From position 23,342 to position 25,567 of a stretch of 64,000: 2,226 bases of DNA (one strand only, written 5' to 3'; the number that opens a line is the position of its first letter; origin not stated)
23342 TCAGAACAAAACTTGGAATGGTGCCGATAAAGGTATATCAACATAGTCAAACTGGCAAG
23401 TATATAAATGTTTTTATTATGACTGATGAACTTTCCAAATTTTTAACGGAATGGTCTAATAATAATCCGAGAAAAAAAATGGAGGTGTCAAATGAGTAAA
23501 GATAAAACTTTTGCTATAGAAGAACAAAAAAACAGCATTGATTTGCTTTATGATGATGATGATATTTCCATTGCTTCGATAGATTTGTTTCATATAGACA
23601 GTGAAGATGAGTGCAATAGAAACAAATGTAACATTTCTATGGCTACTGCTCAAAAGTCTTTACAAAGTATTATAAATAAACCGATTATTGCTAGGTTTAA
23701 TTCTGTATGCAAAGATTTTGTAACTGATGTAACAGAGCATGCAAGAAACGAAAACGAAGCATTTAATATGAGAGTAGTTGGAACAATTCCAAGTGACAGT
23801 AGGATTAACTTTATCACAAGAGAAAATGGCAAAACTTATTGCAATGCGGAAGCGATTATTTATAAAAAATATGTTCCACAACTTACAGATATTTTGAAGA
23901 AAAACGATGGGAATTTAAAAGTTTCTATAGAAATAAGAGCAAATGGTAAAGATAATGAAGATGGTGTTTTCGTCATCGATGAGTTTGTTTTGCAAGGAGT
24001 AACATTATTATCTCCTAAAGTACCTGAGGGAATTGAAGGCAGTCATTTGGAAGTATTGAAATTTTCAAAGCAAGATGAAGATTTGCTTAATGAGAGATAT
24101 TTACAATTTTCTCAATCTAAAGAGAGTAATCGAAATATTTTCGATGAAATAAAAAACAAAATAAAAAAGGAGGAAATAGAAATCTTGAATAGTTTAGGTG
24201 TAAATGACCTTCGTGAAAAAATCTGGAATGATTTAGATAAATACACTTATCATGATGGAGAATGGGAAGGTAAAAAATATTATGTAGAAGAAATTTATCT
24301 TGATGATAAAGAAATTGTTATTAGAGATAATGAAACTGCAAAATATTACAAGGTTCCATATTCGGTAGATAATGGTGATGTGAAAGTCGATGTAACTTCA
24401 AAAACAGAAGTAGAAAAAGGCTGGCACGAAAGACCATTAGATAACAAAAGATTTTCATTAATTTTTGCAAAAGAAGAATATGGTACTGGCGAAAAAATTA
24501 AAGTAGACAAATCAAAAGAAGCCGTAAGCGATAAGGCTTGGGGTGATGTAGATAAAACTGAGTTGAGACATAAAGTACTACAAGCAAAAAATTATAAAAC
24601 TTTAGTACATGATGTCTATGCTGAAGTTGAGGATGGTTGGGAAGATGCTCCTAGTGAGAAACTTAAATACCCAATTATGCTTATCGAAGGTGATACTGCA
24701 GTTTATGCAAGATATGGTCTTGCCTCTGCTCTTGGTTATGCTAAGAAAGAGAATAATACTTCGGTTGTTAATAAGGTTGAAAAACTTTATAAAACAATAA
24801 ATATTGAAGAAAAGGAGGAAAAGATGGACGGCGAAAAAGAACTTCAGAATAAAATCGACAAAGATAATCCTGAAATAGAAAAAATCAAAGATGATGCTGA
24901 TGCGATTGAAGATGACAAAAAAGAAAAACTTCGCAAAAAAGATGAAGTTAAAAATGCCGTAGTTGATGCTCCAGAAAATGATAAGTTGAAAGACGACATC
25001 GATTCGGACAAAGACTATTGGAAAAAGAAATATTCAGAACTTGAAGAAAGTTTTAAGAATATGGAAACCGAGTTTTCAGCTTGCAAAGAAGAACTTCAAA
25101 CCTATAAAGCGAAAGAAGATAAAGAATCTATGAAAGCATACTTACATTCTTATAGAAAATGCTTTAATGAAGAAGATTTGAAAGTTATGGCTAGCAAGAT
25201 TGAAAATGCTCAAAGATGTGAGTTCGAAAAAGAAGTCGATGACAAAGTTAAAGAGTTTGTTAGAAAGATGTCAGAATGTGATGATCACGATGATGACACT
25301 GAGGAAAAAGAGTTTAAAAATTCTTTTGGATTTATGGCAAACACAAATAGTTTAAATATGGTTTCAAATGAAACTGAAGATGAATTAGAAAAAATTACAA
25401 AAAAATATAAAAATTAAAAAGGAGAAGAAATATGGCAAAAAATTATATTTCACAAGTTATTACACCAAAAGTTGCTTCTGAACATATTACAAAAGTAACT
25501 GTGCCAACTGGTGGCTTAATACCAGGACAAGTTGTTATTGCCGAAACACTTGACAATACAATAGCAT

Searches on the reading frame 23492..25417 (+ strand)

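Call 13: search_protein_families(library=pfam, proteins=[window:23492-25417:+], max_evalue=0.01)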
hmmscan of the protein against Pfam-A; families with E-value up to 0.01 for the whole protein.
window:23492-25417:+ (641 aa): 1 family
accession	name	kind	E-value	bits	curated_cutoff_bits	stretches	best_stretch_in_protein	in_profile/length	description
PF12934.12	FTO_CTD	-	0.0045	17.3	27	0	507-545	68-106/170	FTO C-terminal domain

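Call 14: search_protein_families(library=phrogs, proteins=[window:23492-25417:+], max_evalue=0.001)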
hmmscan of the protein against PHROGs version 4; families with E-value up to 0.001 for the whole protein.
window:23492-25417:+ (641 aa): 1 family
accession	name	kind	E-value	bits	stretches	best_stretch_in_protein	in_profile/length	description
phrog_3313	-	unknown function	8.6e-24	85.4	1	39-347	33-356/480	-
